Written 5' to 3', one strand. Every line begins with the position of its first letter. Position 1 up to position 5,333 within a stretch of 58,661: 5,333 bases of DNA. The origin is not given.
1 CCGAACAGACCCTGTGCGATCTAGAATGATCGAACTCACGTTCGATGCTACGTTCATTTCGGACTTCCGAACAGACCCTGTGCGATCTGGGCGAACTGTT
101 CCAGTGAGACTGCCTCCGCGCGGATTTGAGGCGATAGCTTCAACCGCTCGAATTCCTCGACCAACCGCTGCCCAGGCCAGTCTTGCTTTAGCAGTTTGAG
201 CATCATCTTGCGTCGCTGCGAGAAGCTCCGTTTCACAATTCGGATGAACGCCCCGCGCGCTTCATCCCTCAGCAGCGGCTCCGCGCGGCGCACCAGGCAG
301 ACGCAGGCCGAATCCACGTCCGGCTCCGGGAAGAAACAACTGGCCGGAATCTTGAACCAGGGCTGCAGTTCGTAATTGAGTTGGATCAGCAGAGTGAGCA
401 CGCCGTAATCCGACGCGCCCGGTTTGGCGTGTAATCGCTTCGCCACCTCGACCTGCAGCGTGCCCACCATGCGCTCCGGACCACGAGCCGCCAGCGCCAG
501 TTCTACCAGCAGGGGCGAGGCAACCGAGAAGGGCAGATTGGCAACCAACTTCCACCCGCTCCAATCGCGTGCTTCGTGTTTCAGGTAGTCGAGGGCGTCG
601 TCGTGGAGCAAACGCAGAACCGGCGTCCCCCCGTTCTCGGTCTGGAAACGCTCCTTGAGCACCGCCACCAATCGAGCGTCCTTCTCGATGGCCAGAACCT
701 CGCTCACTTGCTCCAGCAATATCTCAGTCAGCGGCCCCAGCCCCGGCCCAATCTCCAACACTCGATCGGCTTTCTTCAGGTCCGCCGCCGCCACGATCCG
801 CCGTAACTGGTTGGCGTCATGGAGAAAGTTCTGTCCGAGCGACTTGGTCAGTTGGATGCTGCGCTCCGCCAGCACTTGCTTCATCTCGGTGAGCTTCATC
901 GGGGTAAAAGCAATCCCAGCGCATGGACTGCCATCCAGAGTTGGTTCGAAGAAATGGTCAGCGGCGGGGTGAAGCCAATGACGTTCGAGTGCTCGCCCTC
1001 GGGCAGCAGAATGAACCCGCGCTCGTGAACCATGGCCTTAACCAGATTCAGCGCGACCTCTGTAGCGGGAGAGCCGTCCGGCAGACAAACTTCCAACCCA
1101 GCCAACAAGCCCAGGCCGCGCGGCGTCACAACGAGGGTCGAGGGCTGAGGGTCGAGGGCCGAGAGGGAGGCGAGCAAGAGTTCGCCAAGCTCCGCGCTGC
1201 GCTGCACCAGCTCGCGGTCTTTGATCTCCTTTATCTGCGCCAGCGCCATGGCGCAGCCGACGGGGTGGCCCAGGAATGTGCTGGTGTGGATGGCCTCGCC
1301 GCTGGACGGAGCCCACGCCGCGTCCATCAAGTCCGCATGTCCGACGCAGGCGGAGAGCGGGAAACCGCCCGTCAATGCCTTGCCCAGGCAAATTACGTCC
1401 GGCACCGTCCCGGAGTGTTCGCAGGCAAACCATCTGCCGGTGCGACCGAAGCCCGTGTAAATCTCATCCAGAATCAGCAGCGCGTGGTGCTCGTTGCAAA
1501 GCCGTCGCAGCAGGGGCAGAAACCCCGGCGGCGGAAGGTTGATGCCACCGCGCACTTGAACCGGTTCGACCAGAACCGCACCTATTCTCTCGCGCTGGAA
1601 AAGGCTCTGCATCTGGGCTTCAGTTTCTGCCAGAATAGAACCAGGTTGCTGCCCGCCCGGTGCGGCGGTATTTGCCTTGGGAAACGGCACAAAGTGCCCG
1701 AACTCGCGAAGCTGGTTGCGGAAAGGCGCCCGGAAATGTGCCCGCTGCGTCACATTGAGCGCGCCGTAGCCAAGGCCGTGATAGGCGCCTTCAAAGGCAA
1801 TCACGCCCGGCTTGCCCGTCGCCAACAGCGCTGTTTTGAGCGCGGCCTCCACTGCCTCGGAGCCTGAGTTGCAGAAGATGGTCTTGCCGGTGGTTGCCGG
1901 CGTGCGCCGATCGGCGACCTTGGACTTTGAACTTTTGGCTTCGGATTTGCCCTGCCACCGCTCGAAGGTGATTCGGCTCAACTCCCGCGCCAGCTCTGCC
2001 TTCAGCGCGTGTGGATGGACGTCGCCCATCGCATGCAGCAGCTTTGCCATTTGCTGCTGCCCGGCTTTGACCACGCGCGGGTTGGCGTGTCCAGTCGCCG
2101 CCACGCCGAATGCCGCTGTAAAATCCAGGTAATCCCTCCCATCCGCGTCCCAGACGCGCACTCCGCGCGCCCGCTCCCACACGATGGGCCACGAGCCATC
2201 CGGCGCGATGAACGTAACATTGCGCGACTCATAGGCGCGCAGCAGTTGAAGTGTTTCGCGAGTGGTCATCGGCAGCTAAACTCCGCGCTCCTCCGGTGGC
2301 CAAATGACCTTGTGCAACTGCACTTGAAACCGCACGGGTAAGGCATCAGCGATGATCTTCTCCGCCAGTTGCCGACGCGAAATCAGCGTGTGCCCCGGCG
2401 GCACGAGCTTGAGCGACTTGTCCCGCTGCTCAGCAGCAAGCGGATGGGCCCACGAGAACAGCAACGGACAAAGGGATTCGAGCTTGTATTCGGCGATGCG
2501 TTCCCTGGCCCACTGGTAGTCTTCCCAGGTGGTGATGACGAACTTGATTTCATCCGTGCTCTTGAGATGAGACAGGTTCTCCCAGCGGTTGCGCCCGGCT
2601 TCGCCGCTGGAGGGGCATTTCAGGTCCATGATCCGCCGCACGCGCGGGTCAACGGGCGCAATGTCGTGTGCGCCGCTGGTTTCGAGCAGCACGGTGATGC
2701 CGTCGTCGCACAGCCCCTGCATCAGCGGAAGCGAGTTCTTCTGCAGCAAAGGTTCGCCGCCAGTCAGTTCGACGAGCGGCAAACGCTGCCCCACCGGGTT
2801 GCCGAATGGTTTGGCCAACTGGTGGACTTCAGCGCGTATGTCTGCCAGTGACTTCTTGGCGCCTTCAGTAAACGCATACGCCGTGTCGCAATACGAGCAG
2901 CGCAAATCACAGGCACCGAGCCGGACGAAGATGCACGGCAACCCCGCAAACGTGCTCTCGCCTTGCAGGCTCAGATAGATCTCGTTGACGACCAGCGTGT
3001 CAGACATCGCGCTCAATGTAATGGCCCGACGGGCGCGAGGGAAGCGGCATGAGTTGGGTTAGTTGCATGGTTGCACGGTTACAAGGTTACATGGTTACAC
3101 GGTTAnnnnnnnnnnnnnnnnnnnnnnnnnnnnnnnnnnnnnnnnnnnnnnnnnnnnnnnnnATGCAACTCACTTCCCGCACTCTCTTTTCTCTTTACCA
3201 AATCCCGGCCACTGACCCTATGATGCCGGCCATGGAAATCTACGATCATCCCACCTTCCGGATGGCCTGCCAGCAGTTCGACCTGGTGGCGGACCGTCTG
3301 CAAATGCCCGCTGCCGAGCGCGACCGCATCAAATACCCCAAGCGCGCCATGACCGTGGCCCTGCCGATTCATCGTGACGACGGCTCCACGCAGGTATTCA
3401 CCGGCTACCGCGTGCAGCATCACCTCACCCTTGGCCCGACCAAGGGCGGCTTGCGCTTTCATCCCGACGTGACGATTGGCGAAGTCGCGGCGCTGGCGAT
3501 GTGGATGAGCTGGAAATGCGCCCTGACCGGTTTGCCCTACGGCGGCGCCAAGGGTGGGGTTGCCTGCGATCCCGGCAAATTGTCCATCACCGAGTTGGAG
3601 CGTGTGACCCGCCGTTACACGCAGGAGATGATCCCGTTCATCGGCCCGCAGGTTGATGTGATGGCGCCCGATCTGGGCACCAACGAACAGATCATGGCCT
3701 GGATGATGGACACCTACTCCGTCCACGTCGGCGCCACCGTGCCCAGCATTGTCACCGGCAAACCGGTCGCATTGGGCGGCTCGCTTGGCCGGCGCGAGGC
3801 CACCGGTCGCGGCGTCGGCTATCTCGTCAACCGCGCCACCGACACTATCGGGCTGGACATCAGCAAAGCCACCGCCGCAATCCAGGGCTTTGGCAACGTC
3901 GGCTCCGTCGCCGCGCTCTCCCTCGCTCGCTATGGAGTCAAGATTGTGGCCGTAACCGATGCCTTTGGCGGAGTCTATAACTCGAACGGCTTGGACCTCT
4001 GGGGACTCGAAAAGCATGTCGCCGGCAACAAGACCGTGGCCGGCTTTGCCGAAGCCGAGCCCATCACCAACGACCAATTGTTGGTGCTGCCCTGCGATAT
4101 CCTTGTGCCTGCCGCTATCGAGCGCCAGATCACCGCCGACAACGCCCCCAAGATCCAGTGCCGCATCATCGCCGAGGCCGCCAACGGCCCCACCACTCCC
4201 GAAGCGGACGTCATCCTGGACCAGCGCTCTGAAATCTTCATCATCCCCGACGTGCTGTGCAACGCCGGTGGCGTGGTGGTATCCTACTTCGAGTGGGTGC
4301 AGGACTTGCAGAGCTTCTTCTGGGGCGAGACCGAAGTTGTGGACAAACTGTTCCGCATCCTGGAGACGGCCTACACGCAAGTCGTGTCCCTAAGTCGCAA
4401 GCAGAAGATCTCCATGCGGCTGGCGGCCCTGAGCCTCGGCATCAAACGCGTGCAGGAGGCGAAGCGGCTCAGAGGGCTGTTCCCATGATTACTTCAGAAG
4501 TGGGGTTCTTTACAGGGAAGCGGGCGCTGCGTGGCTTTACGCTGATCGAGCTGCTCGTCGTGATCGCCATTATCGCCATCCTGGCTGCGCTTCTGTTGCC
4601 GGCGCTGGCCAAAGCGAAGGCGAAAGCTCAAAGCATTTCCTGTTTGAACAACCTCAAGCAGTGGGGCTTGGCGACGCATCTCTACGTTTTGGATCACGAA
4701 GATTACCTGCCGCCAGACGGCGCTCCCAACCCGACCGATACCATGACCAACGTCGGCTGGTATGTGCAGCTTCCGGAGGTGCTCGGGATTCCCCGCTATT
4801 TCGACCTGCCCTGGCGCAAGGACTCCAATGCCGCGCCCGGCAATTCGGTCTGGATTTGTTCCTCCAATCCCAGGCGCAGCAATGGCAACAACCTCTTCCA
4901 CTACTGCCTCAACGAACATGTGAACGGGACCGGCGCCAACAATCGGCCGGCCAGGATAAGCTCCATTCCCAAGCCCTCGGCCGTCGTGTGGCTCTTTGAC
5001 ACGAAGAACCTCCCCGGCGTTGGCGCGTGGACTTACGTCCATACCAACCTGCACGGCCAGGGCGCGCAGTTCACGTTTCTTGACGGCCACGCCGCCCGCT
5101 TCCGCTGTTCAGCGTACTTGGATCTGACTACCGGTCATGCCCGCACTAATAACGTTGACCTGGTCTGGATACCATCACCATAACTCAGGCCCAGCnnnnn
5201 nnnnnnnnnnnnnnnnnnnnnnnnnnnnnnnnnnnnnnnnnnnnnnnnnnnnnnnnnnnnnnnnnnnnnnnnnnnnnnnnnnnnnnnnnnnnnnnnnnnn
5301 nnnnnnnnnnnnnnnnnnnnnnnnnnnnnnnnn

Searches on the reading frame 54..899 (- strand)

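Call 8: search_protein_families(library=pfam, proteins=[window:54-899:-], max_evalue=0.001)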
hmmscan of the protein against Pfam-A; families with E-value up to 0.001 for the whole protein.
window:54-899:- (281 aa): 2 families
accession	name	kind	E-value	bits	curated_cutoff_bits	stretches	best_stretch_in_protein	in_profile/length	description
PF00398.26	RrnaAD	-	3.2e-48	164.5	24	1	18-274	5-259/263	Ribosomal RNA adenine dimethylase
PF05219.18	DREV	-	0.00058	19.5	26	0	12-82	58-133/265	DREV methyltransferase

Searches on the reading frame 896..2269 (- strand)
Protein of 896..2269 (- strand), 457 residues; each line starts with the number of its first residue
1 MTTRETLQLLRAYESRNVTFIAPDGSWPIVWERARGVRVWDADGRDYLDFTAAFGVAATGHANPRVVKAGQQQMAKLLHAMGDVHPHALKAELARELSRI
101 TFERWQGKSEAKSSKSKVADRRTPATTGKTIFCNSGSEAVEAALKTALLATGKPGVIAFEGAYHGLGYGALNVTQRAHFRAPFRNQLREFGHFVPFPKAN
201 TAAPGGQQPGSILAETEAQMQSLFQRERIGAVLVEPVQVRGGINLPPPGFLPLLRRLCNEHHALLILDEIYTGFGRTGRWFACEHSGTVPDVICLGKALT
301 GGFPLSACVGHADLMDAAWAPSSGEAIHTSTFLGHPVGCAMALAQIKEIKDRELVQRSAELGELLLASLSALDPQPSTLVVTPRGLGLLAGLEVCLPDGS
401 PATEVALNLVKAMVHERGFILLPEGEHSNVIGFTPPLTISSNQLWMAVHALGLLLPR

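Call 8: search_protein_families(library=pfam, proteins=[window:896-2269:-], max_evalue=0.001)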
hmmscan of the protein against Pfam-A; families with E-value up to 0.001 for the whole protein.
window:896-2269:- (457 aa): 1 family
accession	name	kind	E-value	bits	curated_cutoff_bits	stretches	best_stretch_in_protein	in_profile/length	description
PF00202.27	Aminotran_3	-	6.5e-94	315.3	30.5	1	27-451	9-399/403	Aminotransferase class-III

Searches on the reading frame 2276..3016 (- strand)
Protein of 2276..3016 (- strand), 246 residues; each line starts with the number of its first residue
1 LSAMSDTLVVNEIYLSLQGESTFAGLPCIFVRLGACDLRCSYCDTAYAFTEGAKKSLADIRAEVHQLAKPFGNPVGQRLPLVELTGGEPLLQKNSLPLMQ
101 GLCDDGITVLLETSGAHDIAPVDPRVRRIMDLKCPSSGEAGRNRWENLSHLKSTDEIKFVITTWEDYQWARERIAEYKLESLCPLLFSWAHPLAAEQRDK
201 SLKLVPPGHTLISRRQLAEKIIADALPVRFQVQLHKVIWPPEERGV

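Call 8: search_protein_families(library=pfam, proteins=[window:2276-3016:-], max_evalue=0.001)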
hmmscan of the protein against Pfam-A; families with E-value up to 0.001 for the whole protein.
window:2276-3016:- (246 aa): 1 family
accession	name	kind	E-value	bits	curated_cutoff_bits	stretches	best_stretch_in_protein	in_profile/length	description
PF04055.27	Radical_SAM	-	1.5e-06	28.9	29.5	1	35-118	6-90/166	Radical SAM superfamily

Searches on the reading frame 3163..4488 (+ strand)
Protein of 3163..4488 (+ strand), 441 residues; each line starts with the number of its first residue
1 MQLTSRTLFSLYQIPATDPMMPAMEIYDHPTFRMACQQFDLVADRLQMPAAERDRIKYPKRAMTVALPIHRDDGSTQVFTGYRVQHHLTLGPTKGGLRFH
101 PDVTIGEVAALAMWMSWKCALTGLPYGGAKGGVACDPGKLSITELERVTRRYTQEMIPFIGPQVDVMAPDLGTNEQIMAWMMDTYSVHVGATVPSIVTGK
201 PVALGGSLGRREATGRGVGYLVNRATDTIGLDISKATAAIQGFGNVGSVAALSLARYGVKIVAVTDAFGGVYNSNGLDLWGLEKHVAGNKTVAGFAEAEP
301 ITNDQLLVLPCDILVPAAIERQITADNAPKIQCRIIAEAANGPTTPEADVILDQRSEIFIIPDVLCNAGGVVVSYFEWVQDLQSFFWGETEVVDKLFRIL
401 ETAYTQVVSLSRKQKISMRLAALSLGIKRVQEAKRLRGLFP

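Call 8: search_protein_families(library=pfam, proteins=[window:3163-4488:+], max_evalue=0.001)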
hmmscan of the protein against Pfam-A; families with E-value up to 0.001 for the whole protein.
window:3163-4488:+ (441 aa): 2 families
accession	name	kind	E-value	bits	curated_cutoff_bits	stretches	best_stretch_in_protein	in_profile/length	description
PF00208.27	ELFV_dehydrog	-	4.4e-73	246.4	23.4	1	205-438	1-241/241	Glutamate/Leucine/Phenylalanine/Valine dehydrogenase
PF02812.23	ELFV_dehydrog_N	-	1.7e-56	189.9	25.3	1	59-186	1-128/129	Glu/Leu/Phe/Val dehydrogenase, dimerisation domain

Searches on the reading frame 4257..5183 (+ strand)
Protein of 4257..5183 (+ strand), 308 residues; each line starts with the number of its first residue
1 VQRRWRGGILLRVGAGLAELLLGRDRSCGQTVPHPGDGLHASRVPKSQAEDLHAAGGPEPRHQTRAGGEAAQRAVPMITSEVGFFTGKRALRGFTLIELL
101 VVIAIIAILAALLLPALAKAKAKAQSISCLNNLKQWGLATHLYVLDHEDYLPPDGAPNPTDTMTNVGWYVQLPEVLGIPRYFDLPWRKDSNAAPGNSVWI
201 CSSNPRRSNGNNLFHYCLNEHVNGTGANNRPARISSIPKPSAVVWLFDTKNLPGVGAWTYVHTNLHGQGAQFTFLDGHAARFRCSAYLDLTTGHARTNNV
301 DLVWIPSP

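Call 8: search_protein_families(library=pfam, proteins=[window:4257-5183:+], max_evalue=0.001)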
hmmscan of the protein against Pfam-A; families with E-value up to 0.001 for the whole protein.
window:4257-5183:+ (308 aa): 2 families
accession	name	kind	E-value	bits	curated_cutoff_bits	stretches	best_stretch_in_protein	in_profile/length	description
PF07963.17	N_methyl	-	3.3e-08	33.2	21.2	1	92-114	5-27/27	Prokaryotic N-terminal methylation motif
PF07596.16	SBP_bac_10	-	8.3e-06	26.5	23.3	1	119-172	2-56/268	Protein of unknown function (DUF1559)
